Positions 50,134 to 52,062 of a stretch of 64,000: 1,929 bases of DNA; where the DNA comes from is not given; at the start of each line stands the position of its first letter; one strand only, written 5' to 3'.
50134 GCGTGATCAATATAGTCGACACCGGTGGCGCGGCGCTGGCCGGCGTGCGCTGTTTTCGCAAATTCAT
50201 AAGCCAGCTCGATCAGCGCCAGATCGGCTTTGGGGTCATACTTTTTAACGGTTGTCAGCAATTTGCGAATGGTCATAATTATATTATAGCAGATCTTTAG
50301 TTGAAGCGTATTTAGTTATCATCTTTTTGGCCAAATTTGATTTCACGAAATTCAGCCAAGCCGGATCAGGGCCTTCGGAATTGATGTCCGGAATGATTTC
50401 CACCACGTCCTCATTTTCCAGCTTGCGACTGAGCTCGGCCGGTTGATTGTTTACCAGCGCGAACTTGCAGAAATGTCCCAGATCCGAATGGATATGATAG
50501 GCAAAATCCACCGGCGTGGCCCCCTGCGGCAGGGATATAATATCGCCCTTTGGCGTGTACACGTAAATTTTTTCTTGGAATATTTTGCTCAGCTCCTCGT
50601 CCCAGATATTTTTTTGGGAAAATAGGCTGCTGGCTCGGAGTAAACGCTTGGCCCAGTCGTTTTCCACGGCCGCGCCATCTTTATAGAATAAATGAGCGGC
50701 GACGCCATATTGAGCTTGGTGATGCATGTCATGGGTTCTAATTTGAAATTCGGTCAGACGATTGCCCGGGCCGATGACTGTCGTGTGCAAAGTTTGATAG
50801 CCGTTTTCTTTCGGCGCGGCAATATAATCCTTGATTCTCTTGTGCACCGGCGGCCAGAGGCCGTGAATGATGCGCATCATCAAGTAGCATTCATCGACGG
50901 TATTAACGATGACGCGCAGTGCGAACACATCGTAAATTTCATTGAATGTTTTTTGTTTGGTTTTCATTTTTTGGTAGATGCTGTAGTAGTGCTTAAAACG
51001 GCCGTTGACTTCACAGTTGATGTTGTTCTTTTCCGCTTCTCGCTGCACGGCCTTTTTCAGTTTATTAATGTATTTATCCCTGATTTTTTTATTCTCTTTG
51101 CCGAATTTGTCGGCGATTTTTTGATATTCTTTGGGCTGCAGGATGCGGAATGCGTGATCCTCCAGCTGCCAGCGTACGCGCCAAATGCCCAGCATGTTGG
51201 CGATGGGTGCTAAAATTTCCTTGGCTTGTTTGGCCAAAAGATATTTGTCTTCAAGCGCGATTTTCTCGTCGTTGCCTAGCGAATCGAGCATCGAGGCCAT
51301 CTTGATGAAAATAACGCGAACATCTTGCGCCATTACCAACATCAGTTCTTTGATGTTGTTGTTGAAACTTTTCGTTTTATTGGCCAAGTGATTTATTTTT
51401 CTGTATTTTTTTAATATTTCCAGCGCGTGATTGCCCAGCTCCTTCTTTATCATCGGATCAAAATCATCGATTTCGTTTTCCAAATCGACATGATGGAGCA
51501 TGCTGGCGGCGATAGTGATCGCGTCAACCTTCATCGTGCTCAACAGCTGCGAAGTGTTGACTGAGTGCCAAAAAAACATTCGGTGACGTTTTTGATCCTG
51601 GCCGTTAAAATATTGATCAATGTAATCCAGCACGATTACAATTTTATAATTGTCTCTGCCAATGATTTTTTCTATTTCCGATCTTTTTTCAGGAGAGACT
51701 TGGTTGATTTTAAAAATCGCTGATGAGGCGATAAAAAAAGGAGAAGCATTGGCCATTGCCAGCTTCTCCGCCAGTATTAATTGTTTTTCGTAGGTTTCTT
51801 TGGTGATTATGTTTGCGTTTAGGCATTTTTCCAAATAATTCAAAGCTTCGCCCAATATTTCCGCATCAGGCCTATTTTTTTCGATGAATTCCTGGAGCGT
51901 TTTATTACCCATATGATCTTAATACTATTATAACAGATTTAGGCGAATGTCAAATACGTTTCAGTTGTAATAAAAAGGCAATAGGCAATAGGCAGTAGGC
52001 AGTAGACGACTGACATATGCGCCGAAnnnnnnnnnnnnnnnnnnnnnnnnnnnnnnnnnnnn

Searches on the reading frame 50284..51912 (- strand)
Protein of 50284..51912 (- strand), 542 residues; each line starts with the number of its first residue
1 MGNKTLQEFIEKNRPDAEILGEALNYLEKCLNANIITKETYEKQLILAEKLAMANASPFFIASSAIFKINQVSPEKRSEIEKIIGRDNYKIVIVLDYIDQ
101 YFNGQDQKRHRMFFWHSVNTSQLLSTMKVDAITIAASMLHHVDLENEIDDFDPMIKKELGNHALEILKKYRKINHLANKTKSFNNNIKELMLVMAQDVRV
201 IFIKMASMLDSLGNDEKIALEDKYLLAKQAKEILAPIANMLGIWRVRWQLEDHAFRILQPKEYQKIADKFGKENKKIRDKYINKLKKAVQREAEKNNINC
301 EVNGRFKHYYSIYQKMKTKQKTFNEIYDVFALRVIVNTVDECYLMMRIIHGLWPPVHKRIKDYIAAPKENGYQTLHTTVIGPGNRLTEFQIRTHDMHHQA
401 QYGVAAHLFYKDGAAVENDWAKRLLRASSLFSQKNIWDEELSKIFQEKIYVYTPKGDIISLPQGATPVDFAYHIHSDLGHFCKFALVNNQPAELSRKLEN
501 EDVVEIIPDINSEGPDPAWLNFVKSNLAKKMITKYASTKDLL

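Call 8: search_protein_families(library=pfam, proteins=[window:50284-51912:-], max_evalue=0.01)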
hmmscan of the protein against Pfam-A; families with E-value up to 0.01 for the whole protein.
window:50284-51912:- (542 aa): 3 families
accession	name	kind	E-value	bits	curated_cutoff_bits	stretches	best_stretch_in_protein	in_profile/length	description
PF04607.23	RelA_SpoT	-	8.5e-40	136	27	1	304-413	1-111/113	Region found in RelA / SpoT proteins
PF02824.27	TGS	-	1.6e-23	83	22.2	1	449-507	1-59/60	TGS domain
PF13328.12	HD_4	-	1.5e-17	64.2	27.2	1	95-244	2-156/156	HD domain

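Call 10: find_encoding_contigs(protein=window:50284-51912:-, flank=4000, max_places=10)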
Protein window:50284-51912:- (542 aa): 2 contigs read that carry it; 1 place shown.
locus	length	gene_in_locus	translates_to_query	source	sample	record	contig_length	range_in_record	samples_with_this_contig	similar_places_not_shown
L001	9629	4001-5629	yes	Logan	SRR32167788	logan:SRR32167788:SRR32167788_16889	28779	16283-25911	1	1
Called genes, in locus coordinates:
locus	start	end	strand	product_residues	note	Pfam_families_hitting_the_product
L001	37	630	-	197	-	-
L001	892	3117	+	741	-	PF01751:Toprim, PF01131:Topoisom_bac, PF01396:Zn_ribbon_Top1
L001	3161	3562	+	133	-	-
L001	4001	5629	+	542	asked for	PF13328:HD_4, PF04607:RelA_SpoT, PF02824:TGS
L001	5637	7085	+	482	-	PF13328:HD_4, PF01966:HD, PF04607:RelA_SpoT, PF02824:TGS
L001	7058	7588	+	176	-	PF04956:TrbC (weak), PF18895:T4SS_pilin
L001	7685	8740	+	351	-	PF01145:Band_7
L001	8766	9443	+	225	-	-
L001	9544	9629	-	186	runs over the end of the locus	-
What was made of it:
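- Checked: It holds a 138-aa minus-strand ORF, which gene callers annotate as 133 aa (call 10) and which is shown here to be spurious.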

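Call 13: find_related_loci(query=window:50284-51912:-, collection=genome_contigs, flank=4000)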
Query window:50284-51912:- (542 aa) in genome_contigs; peptide patterns used: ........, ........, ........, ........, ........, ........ (x = any residue, [..] = any of these).
94 stretches matched a pattern; 10 encode a relative of the query (tblastn E <= 1e-3); 10 distinct loci.
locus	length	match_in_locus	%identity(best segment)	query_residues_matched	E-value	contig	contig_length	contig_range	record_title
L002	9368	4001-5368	33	90-539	1e-82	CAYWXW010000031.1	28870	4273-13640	MAG TPA_asm: uncultured Porticoccaceae bacterium isolate binchicken_co405_56 genome assembly, contig: NODE_2265_length_2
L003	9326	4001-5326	34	104-539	2e-82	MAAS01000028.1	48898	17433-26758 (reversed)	Gammaproteobacteria bacterium 50_400_T64 BD02T64_scaffold_633, whole genome shotgun sequence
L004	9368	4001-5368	33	90-539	4e-82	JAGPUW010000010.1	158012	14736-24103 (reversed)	MAG: Gammaproteobacteria bacterium isolate 640_Coassembly_bin.24 k141_55962, whole genome shotgun sequence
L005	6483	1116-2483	33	90-539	7e-82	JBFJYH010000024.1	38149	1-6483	MAG: Porticoccaceae bacterium isolate Mix_sand19.2022.05.G.82 k141_543774_length_38149_cov_24.9412, whole genome shotgun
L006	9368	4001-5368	33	90-539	1e-81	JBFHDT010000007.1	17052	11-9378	MAG: Porticoccaceae bacterium isolate Mix_sand07.2021.05.D.41 k141_2000873_length_17052_cov_14.0737, whole genome shotgu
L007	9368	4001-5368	33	90-539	2e-81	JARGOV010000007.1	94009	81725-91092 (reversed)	MAG: Porticoccaceae bacterium isolate bin_ji_oxhcr1.003 NODE_201_length_94009_cov_30.424218, whole genome shotgun sequen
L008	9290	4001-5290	36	113-535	9e-81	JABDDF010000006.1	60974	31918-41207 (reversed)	MAG: Gammaproteobacteria bacterium isolate BWMinHeated_Nextera58_MAG3 3300020854.a:Ga0207126_1011, whole genome shotgun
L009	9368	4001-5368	32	90-539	6e-80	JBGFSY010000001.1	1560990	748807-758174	MAG: Candidatus Reddybacter sp. isolate MCH_2_108 c_000000000001, whole genome shotgun sequence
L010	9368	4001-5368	32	90-539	9e-80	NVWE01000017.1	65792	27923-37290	MAG: Cellvibrionales bacterium isolate NORP45 Contig_source1383C_1104, whole genome shotgun sequence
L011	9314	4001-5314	30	107-532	4e-67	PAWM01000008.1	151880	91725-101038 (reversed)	MAG: Flavobacteriales bacterium isolate SAT135 271255, whole genome shotgun sequence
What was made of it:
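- Tried and rejected: It returned only gammaproteobacterial and Flavobacteriales SpoT loci and was useless (call 13).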

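Call 14: find_homologous_proteins(query=window:50284-51912:-, max_evalue=1e-30)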
Query window:50284-51912:- (542 aa): 7942 proteins with E <= 1e-30 among 8000 candidates; the best 120 are listed.
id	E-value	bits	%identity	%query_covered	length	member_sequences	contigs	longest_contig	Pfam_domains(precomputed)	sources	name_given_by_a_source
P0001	0.0e+0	1226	100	100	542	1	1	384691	PF04607.24,PF13328.13,PF02824.28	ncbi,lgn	ncbi:MAG: TGS domain-containing protein [Patescibacteria group bacterium]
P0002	1.2e-215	735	58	100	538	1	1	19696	PF04607.24,PF13328.13,PF02824.28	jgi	-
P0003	2.2e-214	731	59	100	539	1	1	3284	PF04607.24,PF13328.13,PF02824.28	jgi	-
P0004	2.2e-206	705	58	99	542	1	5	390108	PF04607.24,PF13328.13,PF02824.28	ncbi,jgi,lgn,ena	-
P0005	5.6e-206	703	58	100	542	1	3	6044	PF04607.24,PF13328.13,PF02824.28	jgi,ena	-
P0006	9.4e-204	696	58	99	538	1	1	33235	PF04607.24,PF13328.13,PF02824.28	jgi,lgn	-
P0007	1.7e-203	695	58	100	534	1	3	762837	PF04607.24,PF13328.13,PF02824.28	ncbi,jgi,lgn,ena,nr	ncbi:MAG TPA: HD domain-containing protein [Candidatus Bipolaricaulota bacterium]|nr:HD domain-conta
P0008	2.5e-203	695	58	100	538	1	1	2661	PF04607.24,PF13328.13,PF02824.28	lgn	-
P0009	1.1e-132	462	45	92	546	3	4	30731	PF04607.24,PF13328.13,PF02824.28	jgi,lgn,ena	jgi:GTP diphosphokinase / guanosine-3',5'-bis(diphosphate) 3'-diphosphatase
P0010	4.8e-130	453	45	98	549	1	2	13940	PF04607.24,PF13328.13,PF02824.28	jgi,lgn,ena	-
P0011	3.9e-128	447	44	99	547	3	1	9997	PF04607.24,PF13328.13,PF02824.28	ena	-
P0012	1.9e-126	441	41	97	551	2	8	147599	PF04607.24,PF13328.13,PF02824.28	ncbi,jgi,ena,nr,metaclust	ncbi:bifunctional (p)ppGpp synthetase/guanosine-3',5'-bis(diphosphate) 3'-pyrophosphohydrolase [Cand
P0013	6.6e-124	433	40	97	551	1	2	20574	PF04607.24,PF13328.13,PF02824.28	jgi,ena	jgi:GTP diphosphokinase / guanosine-3',5'-bis(diphosphate) 3'-diphosphatase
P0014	2.1e-122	428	42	98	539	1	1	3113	PF04607.24,PF13328.13,PF02824.28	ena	-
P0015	1.8e-121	425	43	92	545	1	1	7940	PF04607.24,PF13328.13,PF02824.28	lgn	-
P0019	2.9e-120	421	41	89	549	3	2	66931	PF04607.24,PF13328.13,PF02824.28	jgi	jgi:GTP pyrophosphokinase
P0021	2.8e-119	417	42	91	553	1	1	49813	PF04607.24,PF13328.13,PF02824.28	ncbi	-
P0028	1.7e-116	408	44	86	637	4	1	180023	PF04607.24,PF13328.13,PF02824.28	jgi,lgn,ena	-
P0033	2.6e-114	401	45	79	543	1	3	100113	PF04607.24,PF13328.13,PF02824.28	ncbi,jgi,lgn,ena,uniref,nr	ncbi:hypothetical protein COT97_02180 [Candidatus Falkowbacteria bacterium CG10_big_fil_rev_8_21_14_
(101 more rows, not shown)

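Call 15: find_encoding_contigs(protein=P0004, flank=4000, max_places=3)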
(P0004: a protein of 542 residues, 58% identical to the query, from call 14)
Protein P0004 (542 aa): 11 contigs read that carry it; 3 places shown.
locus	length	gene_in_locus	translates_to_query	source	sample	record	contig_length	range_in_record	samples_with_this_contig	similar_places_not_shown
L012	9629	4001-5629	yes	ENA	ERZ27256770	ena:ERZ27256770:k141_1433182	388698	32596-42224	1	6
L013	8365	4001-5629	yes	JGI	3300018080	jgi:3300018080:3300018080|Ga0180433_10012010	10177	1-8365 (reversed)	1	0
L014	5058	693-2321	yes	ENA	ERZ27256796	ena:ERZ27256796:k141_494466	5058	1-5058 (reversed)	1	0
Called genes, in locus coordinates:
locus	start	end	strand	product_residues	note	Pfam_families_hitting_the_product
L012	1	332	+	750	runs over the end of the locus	PF01751:Toprim, PF01131:Topoisom_bac, PF01396:Zn_ribbon_Top1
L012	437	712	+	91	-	-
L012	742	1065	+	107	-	-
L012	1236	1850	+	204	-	-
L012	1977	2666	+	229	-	-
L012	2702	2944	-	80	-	-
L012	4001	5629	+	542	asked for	PF13328:HD_4, PF04607:RelA_SpoT, PF02824:TGS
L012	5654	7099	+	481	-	PF13328:HD_4, PF01966:HD, PF04607:RelA_SpoT, PF02824:TGS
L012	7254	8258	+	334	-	PF18895:T4SS_pilin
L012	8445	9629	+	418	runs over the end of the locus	-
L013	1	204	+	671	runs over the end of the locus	?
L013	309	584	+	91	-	-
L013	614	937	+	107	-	-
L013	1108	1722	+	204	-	-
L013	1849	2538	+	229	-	-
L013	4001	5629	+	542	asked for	PF13328:HD_4, PF04607:RelA_SpoT, PF02824:TGS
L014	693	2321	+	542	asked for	PF13328:HD_4, PF04607:RelA_SpoT, PF02824:TGS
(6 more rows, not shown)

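Call 16: find_encoding_contigs(protein=P0007, flank=4000, max_places=3)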
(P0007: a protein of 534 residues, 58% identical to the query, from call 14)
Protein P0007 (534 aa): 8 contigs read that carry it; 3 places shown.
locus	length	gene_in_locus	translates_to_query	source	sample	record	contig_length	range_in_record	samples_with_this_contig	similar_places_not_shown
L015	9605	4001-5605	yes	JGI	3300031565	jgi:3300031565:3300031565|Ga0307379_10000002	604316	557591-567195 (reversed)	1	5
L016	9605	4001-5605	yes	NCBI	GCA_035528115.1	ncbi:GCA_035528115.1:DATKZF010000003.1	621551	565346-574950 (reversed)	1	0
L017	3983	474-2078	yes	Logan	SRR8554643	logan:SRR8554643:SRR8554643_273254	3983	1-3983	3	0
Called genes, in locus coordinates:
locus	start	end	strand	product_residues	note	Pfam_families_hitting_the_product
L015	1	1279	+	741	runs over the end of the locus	PF01751:Toprim, PF01131:Topoisom_bac, PF01396:Zn_ribbon_Top1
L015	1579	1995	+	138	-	-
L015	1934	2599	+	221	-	-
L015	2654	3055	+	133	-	-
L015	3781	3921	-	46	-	-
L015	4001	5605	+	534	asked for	PF13328:HD_4, PF04607:RelA_SpoT, PF02824:TGS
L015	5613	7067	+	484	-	PF13328:HD_4, PF01966:HD, PF04607:RelA_SpoT, PF02824:TGS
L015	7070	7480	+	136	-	-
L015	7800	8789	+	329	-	PF01145:Band_7 (weak)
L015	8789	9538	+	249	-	-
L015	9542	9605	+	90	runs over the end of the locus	-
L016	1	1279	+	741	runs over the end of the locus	PF01751:Toprim, PF01131:Topoisom_bac, PF01396:Zn_ribbon_Top1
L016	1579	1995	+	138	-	-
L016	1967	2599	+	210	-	-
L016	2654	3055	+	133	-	-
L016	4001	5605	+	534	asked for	PF13328:HD_4, PF04607:RelA_SpoT, PF02824:TGS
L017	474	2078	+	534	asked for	PF13328:HD_4, PF04607:RelA_SpoT, PF02824:TGS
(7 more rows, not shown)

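Call 17: find_encoding_contigs(protein=P0002, flank=4000, max_places=2)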
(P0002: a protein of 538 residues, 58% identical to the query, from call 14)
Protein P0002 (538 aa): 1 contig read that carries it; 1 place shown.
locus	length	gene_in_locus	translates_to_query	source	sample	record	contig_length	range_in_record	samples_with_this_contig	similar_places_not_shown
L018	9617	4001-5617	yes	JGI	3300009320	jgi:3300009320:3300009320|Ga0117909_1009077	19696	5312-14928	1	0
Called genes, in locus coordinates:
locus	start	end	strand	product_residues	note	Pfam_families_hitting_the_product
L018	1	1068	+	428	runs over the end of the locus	PF08245:Mur_ligase_M, PF02875:Mur_ligase_C, PF27239:FOL3_C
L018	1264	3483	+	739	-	PF01751:Toprim, PF01131:Topoisom_bac, PF01396:Zn_ribbon_Top1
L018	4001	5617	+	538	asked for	PF13328:HD_4, PF04607:RelA_SpoT, PF02824:TGS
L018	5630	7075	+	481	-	PF13328:HD_4, PF01966:HD, PF04607:RelA_SpoT, PF02824:TGS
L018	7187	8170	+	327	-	PF18895:T4SS_pilin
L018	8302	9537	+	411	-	-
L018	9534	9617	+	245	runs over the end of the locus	-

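Call 18: find_encoding_contigs(protein=P0006, flank=4000, max_places=2)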
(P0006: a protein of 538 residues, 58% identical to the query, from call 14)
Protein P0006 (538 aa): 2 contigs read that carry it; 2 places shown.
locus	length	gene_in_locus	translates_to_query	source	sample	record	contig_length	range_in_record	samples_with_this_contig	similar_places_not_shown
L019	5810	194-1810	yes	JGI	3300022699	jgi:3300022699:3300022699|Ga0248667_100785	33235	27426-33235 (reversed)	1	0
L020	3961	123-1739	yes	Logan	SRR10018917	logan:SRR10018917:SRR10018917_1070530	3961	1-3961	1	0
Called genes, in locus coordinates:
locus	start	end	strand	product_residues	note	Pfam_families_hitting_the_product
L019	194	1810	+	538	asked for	PF13328:HD_4, PF04607:RelA_SpoT, PF02824:TGS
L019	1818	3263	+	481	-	PF13328:HD_4, PF01966:HD, PF04607:RelA_SpoT, PF02824:TGS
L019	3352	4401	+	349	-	PF18895:T4SS_pilin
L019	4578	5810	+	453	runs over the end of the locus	PF01145:Band_7 (faint)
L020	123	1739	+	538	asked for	PF13328:HD_4, PF04607:RelA_SpoT, PF02824:TGS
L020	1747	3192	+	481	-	PF13328:HD_4, PF01966:HD, PF04607:RelA_SpoT, PF02824:TGS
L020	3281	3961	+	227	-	?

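Call 24: find_encoding_contigs(protein=P0009, flank=4000, max_places=2)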
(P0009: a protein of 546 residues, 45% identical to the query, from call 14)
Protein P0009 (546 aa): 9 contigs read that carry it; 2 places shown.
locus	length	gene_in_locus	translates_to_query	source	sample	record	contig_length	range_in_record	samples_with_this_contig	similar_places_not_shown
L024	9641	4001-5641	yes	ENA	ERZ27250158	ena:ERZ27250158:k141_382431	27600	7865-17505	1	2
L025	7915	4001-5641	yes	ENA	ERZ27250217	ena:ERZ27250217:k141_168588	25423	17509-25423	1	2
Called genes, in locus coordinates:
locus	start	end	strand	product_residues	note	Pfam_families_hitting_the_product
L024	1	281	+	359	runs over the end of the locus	PF02481:DNA_processg_A, PF17782:WHD_DprA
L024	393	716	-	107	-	-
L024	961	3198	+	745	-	PF01751:Toprim, PF01131:Topoisom_bac, PF01396:Zn_ribbon_Top1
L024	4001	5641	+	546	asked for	PF13328:HD_4, PF04607:RelA_SpoT, PF02824:TGS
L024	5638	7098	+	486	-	PF13328:HD_4, PF01966:HD, PF04607:RelA_SpoT, PF02824:TGS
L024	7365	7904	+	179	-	PF18895:T4SS_pilin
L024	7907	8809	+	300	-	PF18895:T4SS_pilin (weak)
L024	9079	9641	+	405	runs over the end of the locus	-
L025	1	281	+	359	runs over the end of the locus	PF02481:DNA_processg_A, PF17782:WHD_DprA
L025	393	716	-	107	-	-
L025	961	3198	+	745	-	PF01751:Toprim, PF01131:Topoisom_bac, PF01396:Zn_ribbon_Top1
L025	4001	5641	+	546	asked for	PF13328:HD_4, PF04607:RelA_SpoT, PF02824:TGS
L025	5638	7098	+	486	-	PF13328:HD_4, PF01966:HD, PF04607:RelA_SpoT, PF02824:TGS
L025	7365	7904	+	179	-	PF18895:T4SS_pilin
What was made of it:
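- On Plasmid antisense copy-number control (CopA/CopT, RNA I/II): The context is chromosomal housekeeping genes (dprA-topA-...-rel-rel) (calls 8, 24).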

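Call 25: find_encoding_contigs(protein=P0012, flank=4000, max_places=2)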
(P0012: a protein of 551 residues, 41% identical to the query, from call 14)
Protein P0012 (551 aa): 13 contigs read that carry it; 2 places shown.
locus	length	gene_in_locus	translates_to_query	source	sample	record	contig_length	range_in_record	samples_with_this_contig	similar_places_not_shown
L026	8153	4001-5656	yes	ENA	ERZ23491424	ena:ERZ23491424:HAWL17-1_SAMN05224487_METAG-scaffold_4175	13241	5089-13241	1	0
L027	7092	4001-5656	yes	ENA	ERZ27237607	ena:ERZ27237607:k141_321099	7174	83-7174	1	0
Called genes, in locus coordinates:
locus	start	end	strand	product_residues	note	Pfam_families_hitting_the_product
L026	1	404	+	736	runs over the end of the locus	PF01751:Toprim, PF01131:Topoisom_bac, PF01396:Zn_ribbon_Top1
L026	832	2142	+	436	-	-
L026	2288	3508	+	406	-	-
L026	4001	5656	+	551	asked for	PF13328:HD_4, PF04607:RelA_SpoT, PF02824:TGS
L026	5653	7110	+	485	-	PF13328:HD_4, PF01966:HD, PF04607:RelA_SpoT, PF02824:TGS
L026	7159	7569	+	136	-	PF18895:T4SS_pilin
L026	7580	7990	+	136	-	PF18895:T4SS_pilin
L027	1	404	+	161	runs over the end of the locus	?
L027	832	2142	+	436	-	-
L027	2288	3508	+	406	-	-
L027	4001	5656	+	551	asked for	PF13328:HD_4, PF04607:RelA_SpoT, PF02824:TGS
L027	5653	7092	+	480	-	?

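Call 26: find_encoding_contigs(protein=P0010, flank=4000, max_places=2)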
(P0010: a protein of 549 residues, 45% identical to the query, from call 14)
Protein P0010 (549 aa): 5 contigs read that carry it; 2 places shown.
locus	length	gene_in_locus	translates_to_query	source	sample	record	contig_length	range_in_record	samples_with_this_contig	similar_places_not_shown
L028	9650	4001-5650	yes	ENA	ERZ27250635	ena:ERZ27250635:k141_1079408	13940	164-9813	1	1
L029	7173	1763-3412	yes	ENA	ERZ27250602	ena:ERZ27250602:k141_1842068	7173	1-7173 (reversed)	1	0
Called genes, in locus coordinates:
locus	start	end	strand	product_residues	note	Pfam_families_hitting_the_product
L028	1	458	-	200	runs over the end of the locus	-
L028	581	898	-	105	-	-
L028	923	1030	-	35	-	-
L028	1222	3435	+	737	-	PF01751:Toprim, PF01131:Topoisom_bac, PF01396:Zn_ribbon_Top1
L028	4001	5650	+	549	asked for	PF13328:HD_4, PF04607:RelA_SpoT, PF02824:TGS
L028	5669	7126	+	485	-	PF13328:HD_4, PF01966:HD, PF04607:RelA_SpoT, PF02824:TGS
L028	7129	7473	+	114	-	PF18895:T4SS_pilin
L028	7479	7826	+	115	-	PF18895:T4SS_pilin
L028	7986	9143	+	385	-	-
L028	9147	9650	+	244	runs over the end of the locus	-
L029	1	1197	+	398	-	?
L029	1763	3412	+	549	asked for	PF13328:HD_4, PF04607:RelA_SpoT, PF02824:TGS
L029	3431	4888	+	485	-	PF13328:HD_4, PF01966:HD, PF04607:RelA_SpoT, PF02824:TGS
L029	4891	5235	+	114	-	PF18895:T4SS_pilin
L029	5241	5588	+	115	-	PF18895:T4SS_pilin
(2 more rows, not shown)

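Call 30: find_encoding_contigs(protein=P0021, flank=4000, max_places=1)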
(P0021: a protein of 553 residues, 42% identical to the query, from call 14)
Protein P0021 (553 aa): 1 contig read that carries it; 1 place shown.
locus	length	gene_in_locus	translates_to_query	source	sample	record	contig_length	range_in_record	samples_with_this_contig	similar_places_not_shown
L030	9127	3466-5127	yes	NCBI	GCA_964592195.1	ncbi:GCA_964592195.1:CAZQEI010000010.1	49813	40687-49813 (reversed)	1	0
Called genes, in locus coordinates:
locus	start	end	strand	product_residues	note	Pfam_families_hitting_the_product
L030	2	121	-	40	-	?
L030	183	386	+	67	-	-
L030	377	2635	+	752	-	PF01751:Toprim, PF01131:Topoisom_bac, PF01396:Zn_ribbon_Top1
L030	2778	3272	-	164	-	-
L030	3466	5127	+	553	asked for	PF13328:HD_4, PF04607:RelA_SpoT, PF02824:TGS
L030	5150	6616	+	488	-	PF13328:HD_4, PF01966:HD, PF04607:RelA_SpoT, PF02824:TGS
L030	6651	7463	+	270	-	PF18895:T4SS_pilin (weak)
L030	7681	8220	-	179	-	PF02441:Flavoprotein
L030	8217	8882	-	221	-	PF04127:DFP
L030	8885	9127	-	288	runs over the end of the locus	PF04909:Amidohydro_2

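Call 31: find_encoding_contigs(protein=P0019, flank=4000, max_places=1)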
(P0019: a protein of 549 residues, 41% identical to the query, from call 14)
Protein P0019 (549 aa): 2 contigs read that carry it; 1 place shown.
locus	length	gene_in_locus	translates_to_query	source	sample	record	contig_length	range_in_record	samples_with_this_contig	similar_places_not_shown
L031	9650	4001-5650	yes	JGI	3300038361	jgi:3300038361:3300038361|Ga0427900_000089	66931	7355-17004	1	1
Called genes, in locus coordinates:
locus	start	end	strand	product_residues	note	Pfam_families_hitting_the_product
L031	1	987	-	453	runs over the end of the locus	-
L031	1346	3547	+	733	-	PF01751:Toprim, PF01131:Topoisom_bac, PF01396:Zn_ribbon_Top1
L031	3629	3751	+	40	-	-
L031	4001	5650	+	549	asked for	PF13328:HD_4, PF04607:RelA_SpoT, PF02824:TGS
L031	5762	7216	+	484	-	PF13328:HD_4, PF01966:HD, PF04607:RelA_SpoT, PF02824:TGS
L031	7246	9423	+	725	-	PF23416:DUF7107 (faint), PF18895:T4SS_pilin (weak)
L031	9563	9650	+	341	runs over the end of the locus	-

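Call 32: find_encoding_contigs(protein=P0033, flank=4000, max_places=1)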
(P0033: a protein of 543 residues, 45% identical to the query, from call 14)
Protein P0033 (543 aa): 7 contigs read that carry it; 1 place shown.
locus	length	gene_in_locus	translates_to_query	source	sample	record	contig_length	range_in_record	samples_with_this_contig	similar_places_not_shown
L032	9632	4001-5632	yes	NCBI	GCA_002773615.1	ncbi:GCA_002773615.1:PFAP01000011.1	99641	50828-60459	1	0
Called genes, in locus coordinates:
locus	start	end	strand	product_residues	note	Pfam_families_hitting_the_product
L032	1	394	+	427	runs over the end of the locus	PF08245:Mur_ligase_M (weak), PF27239:FOL3_C, PF02875:Mur_ligase_C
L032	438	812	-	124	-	-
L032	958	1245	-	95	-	-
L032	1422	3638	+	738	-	PF01751:Toprim, PF01131:Topoisom_bac, PF01396:Zn_ribbon_Top1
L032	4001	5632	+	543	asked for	PF13328:HD_4, PF04607:RelA_SpoT, PF02824:TGS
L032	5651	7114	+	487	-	PF13328:HD_4, PF01966:HD, PF04607:RelA_SpoT, PF02824:TGS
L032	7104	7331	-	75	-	-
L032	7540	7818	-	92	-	-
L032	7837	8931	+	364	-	PF01145:Band_7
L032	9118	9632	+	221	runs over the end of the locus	-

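Call 33: find_encoding_contigs(protein=P0028, flank=4000, max_places=1)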
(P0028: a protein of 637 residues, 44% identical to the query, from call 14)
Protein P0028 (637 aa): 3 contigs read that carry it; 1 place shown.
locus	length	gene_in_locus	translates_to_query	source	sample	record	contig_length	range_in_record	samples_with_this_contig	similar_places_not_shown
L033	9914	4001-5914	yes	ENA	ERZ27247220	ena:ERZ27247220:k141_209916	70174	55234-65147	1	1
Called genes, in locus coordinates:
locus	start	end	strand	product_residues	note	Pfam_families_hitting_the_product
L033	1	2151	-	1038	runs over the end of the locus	PF00580:UvrD-helicase, PF13245:AAA_19, PF13361:UvrD_C, PF13538:UvrD_C_2 (faint), PF12705:PDDEXK_1, PF01930:Cas_Cas4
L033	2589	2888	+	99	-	-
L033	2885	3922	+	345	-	-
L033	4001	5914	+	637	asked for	PF13328:HD_4, PF04607:RelA_SpoT, PF02824:TGS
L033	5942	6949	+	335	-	PF10017:Methyltransf_33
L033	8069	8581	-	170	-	PF00625:Guanylate_kin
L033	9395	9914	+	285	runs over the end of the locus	PF01035:DNA_binding_1, PF02834:LigT_PEase (faint)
